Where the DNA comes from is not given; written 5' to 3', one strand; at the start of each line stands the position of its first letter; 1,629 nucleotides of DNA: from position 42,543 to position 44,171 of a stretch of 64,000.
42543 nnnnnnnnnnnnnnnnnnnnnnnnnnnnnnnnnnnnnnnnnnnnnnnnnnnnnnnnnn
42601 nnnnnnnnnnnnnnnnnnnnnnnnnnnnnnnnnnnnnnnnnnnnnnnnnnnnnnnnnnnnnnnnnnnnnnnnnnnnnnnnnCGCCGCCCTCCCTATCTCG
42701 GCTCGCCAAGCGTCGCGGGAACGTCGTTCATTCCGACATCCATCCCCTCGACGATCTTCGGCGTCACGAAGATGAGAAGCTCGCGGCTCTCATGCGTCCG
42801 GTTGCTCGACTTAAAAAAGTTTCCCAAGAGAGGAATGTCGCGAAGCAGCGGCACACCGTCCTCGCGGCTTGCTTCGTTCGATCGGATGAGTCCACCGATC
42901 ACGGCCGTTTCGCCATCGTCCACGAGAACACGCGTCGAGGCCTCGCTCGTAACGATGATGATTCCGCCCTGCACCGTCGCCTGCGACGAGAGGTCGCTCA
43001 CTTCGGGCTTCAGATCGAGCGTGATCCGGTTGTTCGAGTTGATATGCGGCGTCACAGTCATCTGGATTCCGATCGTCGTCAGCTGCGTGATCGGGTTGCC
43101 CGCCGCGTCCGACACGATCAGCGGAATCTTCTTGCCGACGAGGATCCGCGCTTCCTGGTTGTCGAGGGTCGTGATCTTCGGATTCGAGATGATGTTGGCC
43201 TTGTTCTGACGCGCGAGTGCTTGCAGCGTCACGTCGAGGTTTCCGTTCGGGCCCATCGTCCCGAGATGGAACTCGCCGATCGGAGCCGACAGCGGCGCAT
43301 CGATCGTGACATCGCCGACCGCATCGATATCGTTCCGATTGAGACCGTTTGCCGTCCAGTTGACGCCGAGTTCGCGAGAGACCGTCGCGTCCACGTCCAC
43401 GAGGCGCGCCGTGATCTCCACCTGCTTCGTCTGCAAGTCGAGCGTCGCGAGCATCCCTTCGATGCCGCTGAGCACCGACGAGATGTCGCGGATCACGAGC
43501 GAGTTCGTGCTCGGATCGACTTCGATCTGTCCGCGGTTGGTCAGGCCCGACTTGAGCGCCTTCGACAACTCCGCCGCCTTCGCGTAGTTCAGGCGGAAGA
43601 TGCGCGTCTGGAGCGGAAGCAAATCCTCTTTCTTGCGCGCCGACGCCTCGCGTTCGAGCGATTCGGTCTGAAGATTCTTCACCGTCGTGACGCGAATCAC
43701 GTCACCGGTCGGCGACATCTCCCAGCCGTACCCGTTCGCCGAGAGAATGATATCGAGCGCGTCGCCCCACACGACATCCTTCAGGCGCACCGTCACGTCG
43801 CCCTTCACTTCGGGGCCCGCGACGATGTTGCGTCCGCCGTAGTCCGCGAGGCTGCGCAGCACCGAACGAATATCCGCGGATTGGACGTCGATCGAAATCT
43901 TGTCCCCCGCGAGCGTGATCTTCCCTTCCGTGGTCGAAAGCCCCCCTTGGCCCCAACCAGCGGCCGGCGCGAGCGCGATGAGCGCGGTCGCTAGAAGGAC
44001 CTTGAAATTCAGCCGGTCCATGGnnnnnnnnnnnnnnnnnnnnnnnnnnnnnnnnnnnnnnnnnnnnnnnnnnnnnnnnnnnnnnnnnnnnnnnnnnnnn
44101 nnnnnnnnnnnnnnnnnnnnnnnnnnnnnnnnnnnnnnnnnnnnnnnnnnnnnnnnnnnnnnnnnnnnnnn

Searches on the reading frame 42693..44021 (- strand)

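Call 4: search_protein_families(library=pfam, proteins=[window:42693-44021:-], max_evalue=1)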
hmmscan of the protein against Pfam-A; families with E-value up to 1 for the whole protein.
window:42693-44021:- (442 aa): 5 families
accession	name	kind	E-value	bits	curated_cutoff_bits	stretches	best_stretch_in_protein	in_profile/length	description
PF00263.26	Secretin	-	1.1e-48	165.5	27.5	1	268-425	1-169/169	Bacterial type II and III secretion system protein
PF03958.22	Secretin_N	-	5.9e-13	49.3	28.2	1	139-200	1-69/69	Bacterial type II/III secretion system short domain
PF21305.2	type_II_gspD_N0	-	1.8e-06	28.1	27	1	45-84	2-41/71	GspD-like, N0 domain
PF07660.19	STN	-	5e-05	23.5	28.4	1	65-103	2-43/52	Secretin and TonB N terminus short domain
PF11584.14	Toxin_ToxA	-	0.11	12.9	25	1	169-226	13-64/118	Proteinaceous host-selective toxin ToxA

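Call 5: search_protein_families(library=ncbifam, proteins=[window:42693-44021:-], max_evalue=1)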
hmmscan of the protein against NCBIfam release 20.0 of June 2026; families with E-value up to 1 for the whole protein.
window:42693-44021:- (442 aa): 9 families
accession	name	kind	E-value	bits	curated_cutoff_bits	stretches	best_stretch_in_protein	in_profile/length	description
TIGR02515.1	IV_pilus_PilQ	subfamily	2.1e-99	333.4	284.35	1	39-425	1-428/428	type IV pilus secretin PilQ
TIGR02517.1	type_II_gspD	equivalog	4.4e-72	243.4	351.35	2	166-426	303-592/600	type II secretion system secretin GspD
NF010083.0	PRK13568.1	equivalog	1.2e-71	241.7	554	1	36-425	22-418/419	DNA uptake porin HofQ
NF007851.2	PRK10560.1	exception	2.6e-61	207.7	598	1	40-425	22-410/412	DNA uptake porin HofQ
TIGR02516.1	type_III_yscC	equivalog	3e-43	148.1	238.45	1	160-425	195-462/463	type III secretion system outer membrane ring subunit SctC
TIGR02519.1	pilus_MshL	equivalog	1.2e-35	122.9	250.2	1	168-424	3-290/290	pilus (MSHA type) biogenesis protein MshL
NF011873.0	PRK15346.1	equivalog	3.7e-28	98.5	524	1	164-413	236-483/499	EscC/YscC/HrcC family type III secretion system outer membrane ring protein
NF042912.1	Amuc_1098_fam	equivalog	2.6e-24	85.3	750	2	358-425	730-797/805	Amuc_1098 family type IV pilus outer membrane protein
TIGR02520.1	pilus_B_mal_scr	equivalog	1.4e-15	56.8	287.65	1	150-421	222-511/513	PilN family type IVB pilus formation outer membrane protein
